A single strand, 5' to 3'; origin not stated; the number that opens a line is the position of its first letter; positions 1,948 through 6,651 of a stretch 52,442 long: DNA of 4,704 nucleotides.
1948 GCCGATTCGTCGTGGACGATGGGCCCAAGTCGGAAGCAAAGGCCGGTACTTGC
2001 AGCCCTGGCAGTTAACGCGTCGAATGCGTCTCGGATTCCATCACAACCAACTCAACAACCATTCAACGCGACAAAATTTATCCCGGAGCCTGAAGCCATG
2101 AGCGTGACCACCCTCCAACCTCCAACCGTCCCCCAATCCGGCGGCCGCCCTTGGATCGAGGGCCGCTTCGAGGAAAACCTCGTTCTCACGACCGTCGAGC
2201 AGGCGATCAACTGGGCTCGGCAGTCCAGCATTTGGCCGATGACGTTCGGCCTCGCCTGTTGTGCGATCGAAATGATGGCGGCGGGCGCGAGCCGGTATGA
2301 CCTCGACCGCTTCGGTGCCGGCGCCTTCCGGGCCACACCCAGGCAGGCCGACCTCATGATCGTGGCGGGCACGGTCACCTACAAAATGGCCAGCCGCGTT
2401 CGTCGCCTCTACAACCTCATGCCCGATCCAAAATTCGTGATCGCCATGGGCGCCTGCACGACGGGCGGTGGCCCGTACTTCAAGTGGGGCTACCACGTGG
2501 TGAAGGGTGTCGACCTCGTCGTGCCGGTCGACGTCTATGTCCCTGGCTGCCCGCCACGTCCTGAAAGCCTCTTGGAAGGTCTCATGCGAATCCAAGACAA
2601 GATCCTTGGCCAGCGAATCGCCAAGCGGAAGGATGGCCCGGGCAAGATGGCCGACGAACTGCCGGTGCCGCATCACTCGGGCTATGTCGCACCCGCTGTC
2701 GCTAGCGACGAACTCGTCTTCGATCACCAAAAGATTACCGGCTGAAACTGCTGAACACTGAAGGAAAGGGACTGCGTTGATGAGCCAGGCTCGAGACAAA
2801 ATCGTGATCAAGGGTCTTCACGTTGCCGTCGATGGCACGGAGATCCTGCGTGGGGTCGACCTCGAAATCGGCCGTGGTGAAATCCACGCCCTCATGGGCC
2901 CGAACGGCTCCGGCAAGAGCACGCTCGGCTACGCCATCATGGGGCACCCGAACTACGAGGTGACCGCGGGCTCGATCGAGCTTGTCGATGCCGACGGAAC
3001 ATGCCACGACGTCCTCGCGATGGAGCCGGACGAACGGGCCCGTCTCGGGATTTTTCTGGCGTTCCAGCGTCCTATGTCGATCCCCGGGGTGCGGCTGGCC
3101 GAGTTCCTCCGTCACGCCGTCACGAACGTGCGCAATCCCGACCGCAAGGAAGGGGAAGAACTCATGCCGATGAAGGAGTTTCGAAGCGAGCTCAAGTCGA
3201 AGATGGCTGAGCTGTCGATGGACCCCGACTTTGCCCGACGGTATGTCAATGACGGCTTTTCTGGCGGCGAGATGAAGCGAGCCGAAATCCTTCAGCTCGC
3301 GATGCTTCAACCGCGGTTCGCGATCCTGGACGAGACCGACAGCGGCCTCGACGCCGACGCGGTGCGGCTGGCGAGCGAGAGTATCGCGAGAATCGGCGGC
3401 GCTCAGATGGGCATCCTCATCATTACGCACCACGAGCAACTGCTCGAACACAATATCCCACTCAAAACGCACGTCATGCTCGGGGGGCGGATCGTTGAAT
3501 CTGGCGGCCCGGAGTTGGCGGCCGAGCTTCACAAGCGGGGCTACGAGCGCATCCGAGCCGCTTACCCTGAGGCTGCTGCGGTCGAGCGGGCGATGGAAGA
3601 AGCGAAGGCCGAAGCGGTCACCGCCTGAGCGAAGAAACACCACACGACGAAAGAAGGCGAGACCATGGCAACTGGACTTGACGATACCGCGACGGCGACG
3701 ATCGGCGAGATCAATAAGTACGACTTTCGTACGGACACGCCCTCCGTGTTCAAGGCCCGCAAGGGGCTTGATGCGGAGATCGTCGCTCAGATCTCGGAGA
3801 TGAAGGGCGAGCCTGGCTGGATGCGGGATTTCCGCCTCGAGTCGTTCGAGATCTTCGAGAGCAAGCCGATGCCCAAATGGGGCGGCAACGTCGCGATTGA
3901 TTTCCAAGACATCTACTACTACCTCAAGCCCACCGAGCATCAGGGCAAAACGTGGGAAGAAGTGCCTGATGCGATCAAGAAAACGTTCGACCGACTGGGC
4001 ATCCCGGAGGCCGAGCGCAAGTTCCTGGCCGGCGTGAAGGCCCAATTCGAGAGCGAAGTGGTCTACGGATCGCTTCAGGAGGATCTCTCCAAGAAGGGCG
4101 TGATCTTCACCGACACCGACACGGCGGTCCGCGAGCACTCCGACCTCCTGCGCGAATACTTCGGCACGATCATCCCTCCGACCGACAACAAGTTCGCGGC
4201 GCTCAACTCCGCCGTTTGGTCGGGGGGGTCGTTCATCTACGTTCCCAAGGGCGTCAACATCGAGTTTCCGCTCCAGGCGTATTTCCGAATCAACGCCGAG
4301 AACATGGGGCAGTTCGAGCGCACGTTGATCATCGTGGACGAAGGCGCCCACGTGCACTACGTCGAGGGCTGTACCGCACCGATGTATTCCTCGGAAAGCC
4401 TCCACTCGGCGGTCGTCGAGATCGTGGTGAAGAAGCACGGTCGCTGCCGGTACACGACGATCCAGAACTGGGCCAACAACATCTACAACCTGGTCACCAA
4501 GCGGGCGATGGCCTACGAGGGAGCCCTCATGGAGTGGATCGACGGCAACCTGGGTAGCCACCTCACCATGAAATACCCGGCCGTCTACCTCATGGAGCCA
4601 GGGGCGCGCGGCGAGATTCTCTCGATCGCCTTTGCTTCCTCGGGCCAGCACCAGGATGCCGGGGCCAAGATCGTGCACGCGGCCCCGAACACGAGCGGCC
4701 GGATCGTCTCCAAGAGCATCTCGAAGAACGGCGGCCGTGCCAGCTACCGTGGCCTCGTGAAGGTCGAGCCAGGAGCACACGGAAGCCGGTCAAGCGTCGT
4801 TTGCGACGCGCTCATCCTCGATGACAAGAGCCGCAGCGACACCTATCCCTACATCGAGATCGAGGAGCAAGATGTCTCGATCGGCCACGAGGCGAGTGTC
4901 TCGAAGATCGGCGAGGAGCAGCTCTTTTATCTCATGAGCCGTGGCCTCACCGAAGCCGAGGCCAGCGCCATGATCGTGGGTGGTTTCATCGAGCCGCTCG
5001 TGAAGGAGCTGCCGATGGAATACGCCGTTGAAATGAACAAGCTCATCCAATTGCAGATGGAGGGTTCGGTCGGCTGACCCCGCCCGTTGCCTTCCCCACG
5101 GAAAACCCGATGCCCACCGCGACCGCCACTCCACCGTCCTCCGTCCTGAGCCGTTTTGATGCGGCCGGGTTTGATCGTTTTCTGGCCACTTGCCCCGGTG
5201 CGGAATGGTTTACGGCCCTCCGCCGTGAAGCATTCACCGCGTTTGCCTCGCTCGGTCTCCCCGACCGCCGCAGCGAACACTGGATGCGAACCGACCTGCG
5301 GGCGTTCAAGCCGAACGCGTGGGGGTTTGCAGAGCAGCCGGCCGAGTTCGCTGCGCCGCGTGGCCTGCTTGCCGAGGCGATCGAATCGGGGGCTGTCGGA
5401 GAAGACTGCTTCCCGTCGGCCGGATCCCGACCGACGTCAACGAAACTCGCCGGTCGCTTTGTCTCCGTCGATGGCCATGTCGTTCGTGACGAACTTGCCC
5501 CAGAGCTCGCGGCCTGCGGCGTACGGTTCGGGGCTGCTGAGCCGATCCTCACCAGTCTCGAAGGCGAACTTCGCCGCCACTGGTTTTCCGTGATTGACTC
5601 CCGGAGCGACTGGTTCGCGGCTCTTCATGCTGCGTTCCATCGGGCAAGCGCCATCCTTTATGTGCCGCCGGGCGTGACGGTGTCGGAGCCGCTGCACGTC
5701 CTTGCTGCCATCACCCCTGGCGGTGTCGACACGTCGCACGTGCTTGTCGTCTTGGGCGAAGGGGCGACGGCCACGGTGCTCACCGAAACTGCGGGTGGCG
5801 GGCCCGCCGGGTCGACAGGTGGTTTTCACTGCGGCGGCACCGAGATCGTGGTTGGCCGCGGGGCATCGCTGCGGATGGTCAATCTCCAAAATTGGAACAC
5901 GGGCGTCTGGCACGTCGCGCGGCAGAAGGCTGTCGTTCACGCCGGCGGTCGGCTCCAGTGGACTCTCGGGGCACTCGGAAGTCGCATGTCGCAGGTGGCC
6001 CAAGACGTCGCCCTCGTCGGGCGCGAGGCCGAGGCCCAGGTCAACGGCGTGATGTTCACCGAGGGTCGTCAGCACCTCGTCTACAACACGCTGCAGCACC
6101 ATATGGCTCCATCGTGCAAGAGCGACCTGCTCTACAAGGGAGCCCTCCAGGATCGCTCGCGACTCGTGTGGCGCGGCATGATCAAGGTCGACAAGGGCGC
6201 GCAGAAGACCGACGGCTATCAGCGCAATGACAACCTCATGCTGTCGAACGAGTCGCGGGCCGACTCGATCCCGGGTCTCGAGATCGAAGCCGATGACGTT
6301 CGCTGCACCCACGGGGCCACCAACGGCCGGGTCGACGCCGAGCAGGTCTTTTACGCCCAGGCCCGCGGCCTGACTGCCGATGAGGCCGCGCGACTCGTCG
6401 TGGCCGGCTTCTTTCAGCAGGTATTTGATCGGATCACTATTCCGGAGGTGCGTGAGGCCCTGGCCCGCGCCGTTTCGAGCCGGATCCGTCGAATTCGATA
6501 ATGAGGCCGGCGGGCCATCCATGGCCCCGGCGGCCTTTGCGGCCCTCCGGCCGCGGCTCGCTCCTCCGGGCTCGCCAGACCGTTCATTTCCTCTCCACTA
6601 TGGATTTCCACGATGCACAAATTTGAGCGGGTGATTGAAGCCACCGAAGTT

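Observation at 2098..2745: Standalone NuoB-family [4Fe-4S] protein embedded between sufR and sufCBD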

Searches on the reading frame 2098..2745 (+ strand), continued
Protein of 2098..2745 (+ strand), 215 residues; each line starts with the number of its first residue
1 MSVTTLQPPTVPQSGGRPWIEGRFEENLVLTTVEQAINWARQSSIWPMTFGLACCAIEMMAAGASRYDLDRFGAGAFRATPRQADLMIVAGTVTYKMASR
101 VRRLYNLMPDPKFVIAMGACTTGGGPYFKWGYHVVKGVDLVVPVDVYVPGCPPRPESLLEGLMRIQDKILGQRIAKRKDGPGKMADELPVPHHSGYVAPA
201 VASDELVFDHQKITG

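Call 51: find_encoding_contigs(protein=P0656, flank=10000, max_places=10)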
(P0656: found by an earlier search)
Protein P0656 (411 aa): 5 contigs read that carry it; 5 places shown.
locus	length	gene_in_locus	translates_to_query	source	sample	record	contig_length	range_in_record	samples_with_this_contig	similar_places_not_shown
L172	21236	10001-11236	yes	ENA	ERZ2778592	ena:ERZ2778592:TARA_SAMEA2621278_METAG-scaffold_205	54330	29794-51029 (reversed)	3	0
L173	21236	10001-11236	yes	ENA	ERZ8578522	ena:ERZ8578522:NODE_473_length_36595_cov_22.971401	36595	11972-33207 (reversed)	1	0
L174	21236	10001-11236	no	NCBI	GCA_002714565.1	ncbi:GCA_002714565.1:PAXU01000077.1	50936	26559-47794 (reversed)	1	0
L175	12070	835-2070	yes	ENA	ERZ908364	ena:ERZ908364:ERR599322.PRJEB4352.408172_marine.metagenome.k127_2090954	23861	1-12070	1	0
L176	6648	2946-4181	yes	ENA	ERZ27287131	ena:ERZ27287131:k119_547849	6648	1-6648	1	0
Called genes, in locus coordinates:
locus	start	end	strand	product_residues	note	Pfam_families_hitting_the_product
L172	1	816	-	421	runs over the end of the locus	PF00155:Aminotran_1_2, PF12897:Asp_aminotransf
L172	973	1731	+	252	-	PF18912:DZR_2 (weak), PF00156:Pribosyltran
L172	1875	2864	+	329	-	PF04367:DUF502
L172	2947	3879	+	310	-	PF01379:Porphobil_deam, PF03900:Porphobil_deamC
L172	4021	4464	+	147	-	PF02623:FliW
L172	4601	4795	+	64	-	PF02599:CsrA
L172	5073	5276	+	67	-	-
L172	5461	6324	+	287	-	PF02621:VitK2_biosynth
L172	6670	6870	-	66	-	PF02599:CsrA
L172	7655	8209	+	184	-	PF00037:Fer4 (weak), PF12797:Fer4_2 (faint), PF13237:Fer4_10 (weak), PF12838:Fer4_7, PF14697:Fer4_21 (weak), PF00037:Fer4 (weak)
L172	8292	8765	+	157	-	PF09969:DUF2203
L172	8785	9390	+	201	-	PF00507:Oxidored_q4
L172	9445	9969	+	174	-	PF00329:Complex1_30kDa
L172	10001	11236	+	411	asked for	PF00346:Complex1_49kDa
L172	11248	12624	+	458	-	PF00146:NADHdh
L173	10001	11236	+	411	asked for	PF00346:Complex1_49kDa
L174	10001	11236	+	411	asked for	PF00346:Complex1_49kDa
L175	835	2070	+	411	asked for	PF00346:Complex1_49kDa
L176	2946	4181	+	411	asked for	PF00346:Complex1_49kDa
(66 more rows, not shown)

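Call 56: search_protein_families(library=pfam, proteins=[L070:8205-9434:+, L070:9421-9888:+, L070:9869-10507:+, L070:10231-11634:+, L070:11650-12219:+, L070:12239-12904:+, L070:13075-14682:+], max_evalue=0.0001)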
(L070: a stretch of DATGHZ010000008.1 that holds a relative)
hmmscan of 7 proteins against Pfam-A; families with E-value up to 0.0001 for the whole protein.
L070:8205-9434:+ (409 aa): 4 families
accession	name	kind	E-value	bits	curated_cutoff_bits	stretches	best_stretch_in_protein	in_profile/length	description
PF00266.25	Aminotran_5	-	8.1e-142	473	21.5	1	24-394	1-371/371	Aminotransferase class-V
PF01041.23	DegT_DnrJ_EryC1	-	2.8e-06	27.2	19.8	1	73-235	31-183/360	DegT/DnrJ/EryC1/StrS aminotransferase family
PF00155.27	Aminotran_1_2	-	3.7e-06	26.8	19.7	1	68-201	44-187/361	Aminotransferase class I and II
PF01053.26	Cys_Met_Meta_PP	-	4e-05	22.8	27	0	152-206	126-180/381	Cys/Met metabolism PLP-dependent enzyme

L070:9421-9888:+ (155 aa): 1 family
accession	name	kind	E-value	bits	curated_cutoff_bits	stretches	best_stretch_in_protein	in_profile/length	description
PF01592.21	NifU_N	-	6.7e-32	110.7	22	1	7-126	2-126/127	NifU-like N terminal domain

L070:9869-10507:+ (212 aa): 1 family
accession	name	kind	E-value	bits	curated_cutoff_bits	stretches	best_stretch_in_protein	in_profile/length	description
PF01058.29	Oxidored_q6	-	9.7e-30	103.4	27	1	72-182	1-128/128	NADH ubiquinone oxidoreductase, 20 Kd subunit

L070:10231-11634:+ (467 aa): 1 family
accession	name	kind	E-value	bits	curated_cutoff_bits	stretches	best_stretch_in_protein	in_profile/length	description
PF00346.24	Complex1_49kDa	-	4e-99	331.5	24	2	222-389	1-168/271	Respiratory-chain NADH dehydrogenase, 49 Kd subunit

L070:11650-12219:+ (189 aa): 7 families
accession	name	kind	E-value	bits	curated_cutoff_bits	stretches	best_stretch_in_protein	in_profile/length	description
PF12838.12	Fer4_7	-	2.3e-08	34.8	27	1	68-118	2-50/52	4Fe-4S dicluster domain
PF13183.11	Fer4_8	-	3.6e-07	31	27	0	102-118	1-17/68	4Fe-4S dicluster domain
PF00037.32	Fer4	-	3.2e-06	27.2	21.1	0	101-119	3-21/24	4Fe-4S binding domain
PF13237.11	Fer4_10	-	8e-06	26.1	25.5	1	65-117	6-53/53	4Fe-4S dicluster domain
PF12837.12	Fer4_6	-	2.8e-05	24.3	25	0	100-118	3-21/24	4Fe-4S binding domain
PF13534.11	Fer4_17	-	4.9e-05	24.2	22.2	0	66-80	44-58/61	4Fe-4S dicluster domain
PF14697.11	Fer4_21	-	9.4e-05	22.9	35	0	65-118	5-53/59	4Fe-4S dicluster domain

L070:12239-12904:+ (221 aa): 1 family
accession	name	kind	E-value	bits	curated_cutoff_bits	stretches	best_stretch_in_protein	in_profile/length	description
PF00329.25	Complex1_30kDa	-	2.5e-47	161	22.5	1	75-192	2-122/124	Respiratory-chain NADH dehydrogenase, 30 Kd subunit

L070:13075-14682:+ (535 aa): 2 families
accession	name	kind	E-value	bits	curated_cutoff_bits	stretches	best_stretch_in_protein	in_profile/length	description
PF00174.25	Oxidored_molyb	-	2.1e-40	138.5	24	1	269-417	5-169/169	Oxidoreductase molybdopterin binding domain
PF03404.22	Mo-co_dimer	-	4.4e-09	36.9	22.7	1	425-516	11-117/138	Mo-co oxidoreductase dimerisation domain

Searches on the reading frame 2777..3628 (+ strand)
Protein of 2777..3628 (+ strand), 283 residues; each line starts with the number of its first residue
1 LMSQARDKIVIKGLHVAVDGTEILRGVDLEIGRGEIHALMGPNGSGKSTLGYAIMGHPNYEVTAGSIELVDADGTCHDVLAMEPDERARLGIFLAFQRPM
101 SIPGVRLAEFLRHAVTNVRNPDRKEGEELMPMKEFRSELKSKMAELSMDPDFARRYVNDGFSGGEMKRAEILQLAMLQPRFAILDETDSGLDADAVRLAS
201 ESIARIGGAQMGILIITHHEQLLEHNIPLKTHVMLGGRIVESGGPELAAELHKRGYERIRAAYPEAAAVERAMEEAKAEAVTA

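Call 4: search_protein_families(library=pfam, proteins=[window:2777-3628:+])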
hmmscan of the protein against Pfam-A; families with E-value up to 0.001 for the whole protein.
window:2777-3628:+ (283 aa): 2 families
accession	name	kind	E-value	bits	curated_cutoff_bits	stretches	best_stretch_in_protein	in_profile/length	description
PF00005.33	ABC_tran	-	3.1e-19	70.4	25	1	24-187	1-135/137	ABC transporter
PF02463.25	SMC_N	-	4.6e-08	33.2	40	0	35-55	25-48/220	RecF/RecN/SMC N terminal domain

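Call 5: search_protein_families(library=ncbifam, proteins=[window:2777-3628:+])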
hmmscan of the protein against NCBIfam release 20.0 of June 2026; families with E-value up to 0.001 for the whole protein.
window:2777-3628:+ (283 aa): 161 families (the best 25 are shown)
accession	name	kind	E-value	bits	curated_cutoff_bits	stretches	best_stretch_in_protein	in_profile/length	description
TIGR01978.1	sufC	equivalog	2.3e-90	302.3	212.8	1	10-259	2-243/243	Fe-S cluster assembly ATPase SufC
NF007134.0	PRK09580.1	equivalog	1e-65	221.7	400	1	10-258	3-243/248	Fe-S cluster assembly ATPase SufC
TIGR04406.1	LPS_export_lptB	equivalog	7.2e-21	74.6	240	1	11-246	4-220/239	LPS export ABC transporter ATP-binding protein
NF040873.1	AztA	equivalog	2.1e-18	66.6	220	2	134-225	95-184/191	zinc ABC transporter ATP-binding protein AztA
TIGR03411.1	urea_trans_UrtD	equivalog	1.3e-17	64.3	304.1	1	10-243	4-224/242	urea ABC transporter ATP-binding protein UrtD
TIGR03410.1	urea_trans_UrtE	equivalog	1.7e-17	63.6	285.8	1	11-243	3-214/230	urea ABC transporter ATP-binding subunit UrtE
NF047930.1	ABC_ATP_B6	equivalog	8e-17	61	670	1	25-253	19-228/510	putative B6 ABC transporter ATP-binding protein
TIGR04521.1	ECF_ATPase_2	equivalog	9.5e-17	61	330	2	133-279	118-262/279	energy-coupling factor transporter ATPase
TIGR01166.1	cbiO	subfamily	1.8e-16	60.2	211.8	2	19-56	3-40/190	cobalt ABC transporter, ATP-binding protein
NF000355.4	ribo_prot_ABC_F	equivalog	2.5e-16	59.6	380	1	10-225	4-179/499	ribosomal protection-like ABC-F family protein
TIGR04520.1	ECF_ATPase_1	equivalog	3.7e-16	59.4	315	2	130-277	108-251/269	energy-coupling factor transporter ATPase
TIGR03873.1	F420-0_ABC_ATP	hypoth_equivalog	4.2e-16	59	372.4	1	11-246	4-222/256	putative F420-0 ABC transporter ATP-binding protein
TIGR03864.1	PQQ_ABC_ATP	hypoth_equivalog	5.5e-16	58.7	302.25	1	9-244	2-215/236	ABC transporter, ATP-binding subunit, PQQ-dependent alcohol dehydrogenase system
TIGR02769.1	nickel_nikE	equivalog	1.6e-15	57.3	332.55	1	13-242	16-232/265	nickel import ATP-binding protein NikE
TIGR02857.1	CydD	equivalog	3.5e-15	56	435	1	7-224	320-521/529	thiol reductant ABC exporter subunit CydD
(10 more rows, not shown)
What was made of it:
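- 2777..3628 (+): sufC (Fe-S assembly ATPase). The ORF opens with TTG at 2777; the ATG at 2780 is the more likely start. TIGR01978 scores 302.3 bits against a cutoff of 212.8 (call 5).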

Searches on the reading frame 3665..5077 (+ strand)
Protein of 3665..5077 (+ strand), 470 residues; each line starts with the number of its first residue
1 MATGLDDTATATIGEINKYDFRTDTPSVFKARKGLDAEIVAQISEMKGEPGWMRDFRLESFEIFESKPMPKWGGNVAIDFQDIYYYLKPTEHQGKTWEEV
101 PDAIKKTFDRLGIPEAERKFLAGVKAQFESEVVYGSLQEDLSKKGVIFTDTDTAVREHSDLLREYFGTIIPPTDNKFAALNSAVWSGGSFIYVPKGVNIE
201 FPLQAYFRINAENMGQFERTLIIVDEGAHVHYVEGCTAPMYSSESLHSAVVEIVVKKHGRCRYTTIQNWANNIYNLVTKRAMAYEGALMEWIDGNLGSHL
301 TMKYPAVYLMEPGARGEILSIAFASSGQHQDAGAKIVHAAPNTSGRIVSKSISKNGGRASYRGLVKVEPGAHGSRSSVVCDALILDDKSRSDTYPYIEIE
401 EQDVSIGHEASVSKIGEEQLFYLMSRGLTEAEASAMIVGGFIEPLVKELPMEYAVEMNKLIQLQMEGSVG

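Call 4: search_protein_families(library=pfam, proteins=[window:3665-5077:+])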
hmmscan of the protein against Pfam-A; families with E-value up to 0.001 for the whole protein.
window:3665-5077:+ (470 aa): 2 families
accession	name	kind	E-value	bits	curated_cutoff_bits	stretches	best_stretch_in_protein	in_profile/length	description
PF01458.23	SUFBD_core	-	2.3e-87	292.7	27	1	207-441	1-232/232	SUF system FeS cluster assembly, SufBD core domain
PF19295.5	SufBD_N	-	5.4e-09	36.4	23.5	1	140-204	107-171/172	SufBD protein N-terminal region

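Call 5: search_protein_families(library=ncbifam, proteins=[window:3665-5077:+])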
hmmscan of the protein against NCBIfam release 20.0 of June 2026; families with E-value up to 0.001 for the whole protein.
window:3665-5077:+ (470 aa): 5 families
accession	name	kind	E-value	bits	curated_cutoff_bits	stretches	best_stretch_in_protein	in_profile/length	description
TIGR01980.1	sufB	equivalog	8.2e-214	710.3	346.4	1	17-461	3-448/448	Fe-S cluster assembly protein SufB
NF008773.0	PRK11814.1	equivalog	4.6e-146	487.2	717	1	17-470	19-484/484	Fe-S cluster assembly protein SufB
NF052511.1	SUF_like_SmsB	exception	9.2e-78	262.2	650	1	38-468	15-444/445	SUF-like minimal system protein SmsB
TIGR01981.1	sufD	equivalog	3.7e-61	206.8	222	1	184-452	3-269/275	Fe-S cluster assembly protein SufD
NF008194.0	PRK10948.1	equivalog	3.9e-19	68.8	489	1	300-449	252-401/423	Fe-S cluster assembly protein SufD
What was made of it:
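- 3665..5077 (+): sufB. TIGR01980 scores 710.3 bits against a cutoff of 346.4 (call 5).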

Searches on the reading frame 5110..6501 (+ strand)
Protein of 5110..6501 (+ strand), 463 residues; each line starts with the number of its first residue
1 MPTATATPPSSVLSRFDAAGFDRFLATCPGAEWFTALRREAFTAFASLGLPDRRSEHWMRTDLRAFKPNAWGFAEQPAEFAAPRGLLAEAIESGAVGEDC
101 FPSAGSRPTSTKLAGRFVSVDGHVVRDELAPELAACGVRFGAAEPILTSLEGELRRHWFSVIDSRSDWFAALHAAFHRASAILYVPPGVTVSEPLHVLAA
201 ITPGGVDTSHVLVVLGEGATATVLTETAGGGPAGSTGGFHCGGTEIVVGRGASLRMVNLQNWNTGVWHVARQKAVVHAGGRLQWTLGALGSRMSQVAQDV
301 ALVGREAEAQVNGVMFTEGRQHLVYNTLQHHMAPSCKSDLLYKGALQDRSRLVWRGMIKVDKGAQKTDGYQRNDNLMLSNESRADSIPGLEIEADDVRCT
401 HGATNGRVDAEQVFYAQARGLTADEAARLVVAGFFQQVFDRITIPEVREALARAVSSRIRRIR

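Call 4: search_protein_families(library=pfam, proteins=[window:5110-6501:+])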
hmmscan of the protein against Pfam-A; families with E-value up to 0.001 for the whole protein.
window:5110-6501:+ (463 aa): 2 families
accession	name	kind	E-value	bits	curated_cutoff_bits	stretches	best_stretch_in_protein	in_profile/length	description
PF01458.23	SUFBD_core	-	3.8e-78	262.6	27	1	207-434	10-232/232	SUF system FeS cluster assembly, SufBD core domain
PF19295.5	SufBD_N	-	2.1e-08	34.4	23.5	1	32-73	24-65/172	SufBD protein N-terminal region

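Call 5: search_protein_families(library=ncbifam, proteins=[window:5110-6501:+])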
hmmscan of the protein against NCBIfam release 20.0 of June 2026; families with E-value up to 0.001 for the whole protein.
window:5110-6501:+ (463 aa): 5 families
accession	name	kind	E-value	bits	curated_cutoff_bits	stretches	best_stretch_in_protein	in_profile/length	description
TIGR01981.1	sufD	equivalog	2.8e-76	256.4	222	1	176-451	3-275/275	Fe-S cluster assembly protein SufD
TIGR01980.1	sufB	equivalog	3.8e-56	190.6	346.4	1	112-442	107-436/448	Fe-S cluster assembly protein SufB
NF008194.0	PRK10948.1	equivalog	1.7e-39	135.8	489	1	213-460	175-419/423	Fe-S cluster assembly protein SufD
NF008773.0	PRK11814.1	equivalog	9.7e-34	116.8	717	1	130-446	144-467/484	Fe-S cluster assembly protein SufB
NF052511.1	SUF_like_SmsB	exception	4.1e-31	108.4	650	1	113-448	99-434/445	SUF-like minimal system protein SmsB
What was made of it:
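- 5110..6501 (+): sufD. TIGR01981 scores 256.4 bits against a cutoff of 222 (call 5).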
